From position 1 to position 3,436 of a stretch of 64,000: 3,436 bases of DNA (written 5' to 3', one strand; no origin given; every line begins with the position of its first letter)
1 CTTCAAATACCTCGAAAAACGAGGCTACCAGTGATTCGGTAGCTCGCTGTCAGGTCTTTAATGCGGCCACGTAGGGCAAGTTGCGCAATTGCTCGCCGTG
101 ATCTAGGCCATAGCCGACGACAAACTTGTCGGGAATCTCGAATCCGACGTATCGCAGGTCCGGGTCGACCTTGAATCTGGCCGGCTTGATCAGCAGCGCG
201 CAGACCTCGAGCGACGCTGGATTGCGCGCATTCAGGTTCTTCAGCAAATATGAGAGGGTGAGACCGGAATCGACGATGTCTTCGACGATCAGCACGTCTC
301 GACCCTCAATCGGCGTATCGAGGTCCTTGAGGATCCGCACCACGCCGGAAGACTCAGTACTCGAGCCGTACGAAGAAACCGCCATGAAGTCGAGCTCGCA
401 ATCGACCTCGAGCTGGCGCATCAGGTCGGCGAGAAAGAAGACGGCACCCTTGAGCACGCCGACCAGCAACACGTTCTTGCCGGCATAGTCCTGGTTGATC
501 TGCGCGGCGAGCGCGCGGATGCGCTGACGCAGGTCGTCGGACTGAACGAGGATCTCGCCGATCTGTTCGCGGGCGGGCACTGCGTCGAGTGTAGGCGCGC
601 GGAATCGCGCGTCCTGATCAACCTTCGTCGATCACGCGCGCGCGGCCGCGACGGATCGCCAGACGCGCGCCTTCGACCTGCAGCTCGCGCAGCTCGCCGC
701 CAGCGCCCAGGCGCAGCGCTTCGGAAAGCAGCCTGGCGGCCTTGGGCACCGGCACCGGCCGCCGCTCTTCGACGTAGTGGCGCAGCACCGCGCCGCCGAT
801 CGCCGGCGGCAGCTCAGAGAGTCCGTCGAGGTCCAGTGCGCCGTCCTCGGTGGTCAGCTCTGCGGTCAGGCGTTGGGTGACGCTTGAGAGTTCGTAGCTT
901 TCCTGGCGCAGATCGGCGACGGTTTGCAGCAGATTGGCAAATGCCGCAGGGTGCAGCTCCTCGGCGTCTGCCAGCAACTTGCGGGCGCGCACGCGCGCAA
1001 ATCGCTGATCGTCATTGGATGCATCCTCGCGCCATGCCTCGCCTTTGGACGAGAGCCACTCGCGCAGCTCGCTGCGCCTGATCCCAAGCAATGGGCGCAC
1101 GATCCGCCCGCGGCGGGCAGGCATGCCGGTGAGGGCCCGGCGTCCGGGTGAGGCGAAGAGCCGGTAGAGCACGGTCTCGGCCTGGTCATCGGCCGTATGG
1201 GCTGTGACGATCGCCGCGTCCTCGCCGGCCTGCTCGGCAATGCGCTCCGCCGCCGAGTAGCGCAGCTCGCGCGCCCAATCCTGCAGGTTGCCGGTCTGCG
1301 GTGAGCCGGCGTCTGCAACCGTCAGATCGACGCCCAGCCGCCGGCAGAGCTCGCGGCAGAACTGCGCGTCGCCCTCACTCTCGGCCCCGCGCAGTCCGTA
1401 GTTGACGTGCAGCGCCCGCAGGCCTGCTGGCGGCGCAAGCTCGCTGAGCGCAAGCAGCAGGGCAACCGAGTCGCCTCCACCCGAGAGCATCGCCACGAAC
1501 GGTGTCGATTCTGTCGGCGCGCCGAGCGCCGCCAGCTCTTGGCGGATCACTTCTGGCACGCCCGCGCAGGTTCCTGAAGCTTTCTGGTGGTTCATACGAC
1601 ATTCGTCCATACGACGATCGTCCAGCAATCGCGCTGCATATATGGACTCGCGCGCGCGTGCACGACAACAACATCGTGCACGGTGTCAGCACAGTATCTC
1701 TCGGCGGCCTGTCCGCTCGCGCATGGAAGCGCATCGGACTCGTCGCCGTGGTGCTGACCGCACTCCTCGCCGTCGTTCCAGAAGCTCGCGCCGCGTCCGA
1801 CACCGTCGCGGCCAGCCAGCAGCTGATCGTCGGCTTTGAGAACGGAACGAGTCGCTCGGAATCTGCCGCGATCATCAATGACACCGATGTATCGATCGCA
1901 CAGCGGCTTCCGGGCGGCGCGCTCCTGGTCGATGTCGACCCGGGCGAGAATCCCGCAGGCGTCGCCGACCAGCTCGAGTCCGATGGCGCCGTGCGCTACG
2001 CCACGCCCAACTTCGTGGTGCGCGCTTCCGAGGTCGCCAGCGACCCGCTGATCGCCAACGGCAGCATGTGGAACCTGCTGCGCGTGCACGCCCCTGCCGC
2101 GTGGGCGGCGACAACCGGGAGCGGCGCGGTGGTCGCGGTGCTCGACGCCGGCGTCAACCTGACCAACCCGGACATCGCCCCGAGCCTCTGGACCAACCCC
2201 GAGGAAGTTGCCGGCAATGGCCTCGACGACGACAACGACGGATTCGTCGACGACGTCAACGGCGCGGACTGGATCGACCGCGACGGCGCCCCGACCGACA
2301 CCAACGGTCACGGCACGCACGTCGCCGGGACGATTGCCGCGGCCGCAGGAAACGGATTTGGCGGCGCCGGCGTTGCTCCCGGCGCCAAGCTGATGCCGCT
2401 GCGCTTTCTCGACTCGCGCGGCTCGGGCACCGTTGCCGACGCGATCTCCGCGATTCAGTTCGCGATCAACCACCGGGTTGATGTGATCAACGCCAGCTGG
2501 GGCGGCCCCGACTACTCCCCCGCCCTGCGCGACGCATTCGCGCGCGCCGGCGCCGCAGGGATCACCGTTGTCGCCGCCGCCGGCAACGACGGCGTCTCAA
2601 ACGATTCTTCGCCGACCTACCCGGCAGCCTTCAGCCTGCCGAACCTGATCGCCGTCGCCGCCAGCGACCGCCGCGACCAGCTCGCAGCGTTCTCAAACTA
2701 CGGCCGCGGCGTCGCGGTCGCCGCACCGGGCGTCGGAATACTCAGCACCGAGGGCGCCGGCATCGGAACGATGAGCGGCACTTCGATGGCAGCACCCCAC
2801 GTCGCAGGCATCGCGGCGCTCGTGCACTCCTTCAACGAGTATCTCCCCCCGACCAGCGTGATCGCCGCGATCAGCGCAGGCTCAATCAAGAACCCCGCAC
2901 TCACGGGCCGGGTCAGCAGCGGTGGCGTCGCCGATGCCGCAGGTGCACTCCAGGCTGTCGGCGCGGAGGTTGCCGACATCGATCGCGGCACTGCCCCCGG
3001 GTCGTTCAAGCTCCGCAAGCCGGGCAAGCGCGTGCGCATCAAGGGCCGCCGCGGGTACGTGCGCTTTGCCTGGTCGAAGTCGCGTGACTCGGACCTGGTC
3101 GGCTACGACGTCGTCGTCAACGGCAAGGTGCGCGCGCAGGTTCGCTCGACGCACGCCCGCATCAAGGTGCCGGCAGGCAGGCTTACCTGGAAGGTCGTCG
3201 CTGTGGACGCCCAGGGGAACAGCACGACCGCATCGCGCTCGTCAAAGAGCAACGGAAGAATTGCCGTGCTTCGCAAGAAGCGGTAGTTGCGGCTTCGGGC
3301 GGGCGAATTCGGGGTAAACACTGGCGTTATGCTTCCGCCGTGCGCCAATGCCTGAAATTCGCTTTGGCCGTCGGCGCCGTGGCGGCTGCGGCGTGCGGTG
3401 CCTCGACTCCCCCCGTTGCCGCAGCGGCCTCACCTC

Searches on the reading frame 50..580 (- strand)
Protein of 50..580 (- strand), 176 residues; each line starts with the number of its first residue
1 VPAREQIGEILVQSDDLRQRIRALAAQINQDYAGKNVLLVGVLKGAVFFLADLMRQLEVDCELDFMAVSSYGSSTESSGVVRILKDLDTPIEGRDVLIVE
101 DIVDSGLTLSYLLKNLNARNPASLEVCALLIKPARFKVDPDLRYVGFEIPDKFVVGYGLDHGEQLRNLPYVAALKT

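Call 69: search_protein_families(library=pfam, proteins=[window:50-580:-], max_evalue=0.01)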
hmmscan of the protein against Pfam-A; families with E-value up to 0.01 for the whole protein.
window:50-580:- (176 aa): 1 family
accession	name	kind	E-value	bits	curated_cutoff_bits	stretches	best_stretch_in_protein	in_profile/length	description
PF00156.33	Pribosyltran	-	5.2e-30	104.3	26.3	1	17-160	11-156/158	Phosphoribosyl transferase domain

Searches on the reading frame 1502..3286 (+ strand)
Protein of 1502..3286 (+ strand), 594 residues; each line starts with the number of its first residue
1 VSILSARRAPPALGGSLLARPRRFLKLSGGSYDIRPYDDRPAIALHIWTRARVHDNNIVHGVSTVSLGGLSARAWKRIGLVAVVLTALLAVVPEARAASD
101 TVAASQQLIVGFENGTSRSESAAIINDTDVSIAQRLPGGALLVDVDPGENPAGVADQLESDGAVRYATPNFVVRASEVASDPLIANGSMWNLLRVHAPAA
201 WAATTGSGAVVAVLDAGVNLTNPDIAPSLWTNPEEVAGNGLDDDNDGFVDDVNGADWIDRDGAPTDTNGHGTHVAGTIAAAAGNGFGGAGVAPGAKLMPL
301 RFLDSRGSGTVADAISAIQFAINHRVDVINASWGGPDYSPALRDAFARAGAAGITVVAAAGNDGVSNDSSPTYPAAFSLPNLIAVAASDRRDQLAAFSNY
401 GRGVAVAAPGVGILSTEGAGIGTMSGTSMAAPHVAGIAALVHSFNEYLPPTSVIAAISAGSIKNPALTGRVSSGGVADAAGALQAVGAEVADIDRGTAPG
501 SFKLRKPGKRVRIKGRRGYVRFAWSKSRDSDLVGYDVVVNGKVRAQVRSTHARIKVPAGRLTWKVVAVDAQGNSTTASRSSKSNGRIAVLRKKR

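Call 59: search_protein_families(library=pfam, proteins=[window:1502-3286:+])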
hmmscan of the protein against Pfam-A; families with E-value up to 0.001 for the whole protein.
window:1502-3286:+ (594 aa): 2 families
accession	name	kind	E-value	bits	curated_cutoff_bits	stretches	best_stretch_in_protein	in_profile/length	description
PF00082.27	Peptidase_S8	-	5.2e-56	190.5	21.8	1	206-457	1-269/288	Subtilase family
PF22148.1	Fervidolysin_NPro-like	-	3.7e-06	27.7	21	1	104-170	16-81/81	Fervidolysin N-terminal prodomain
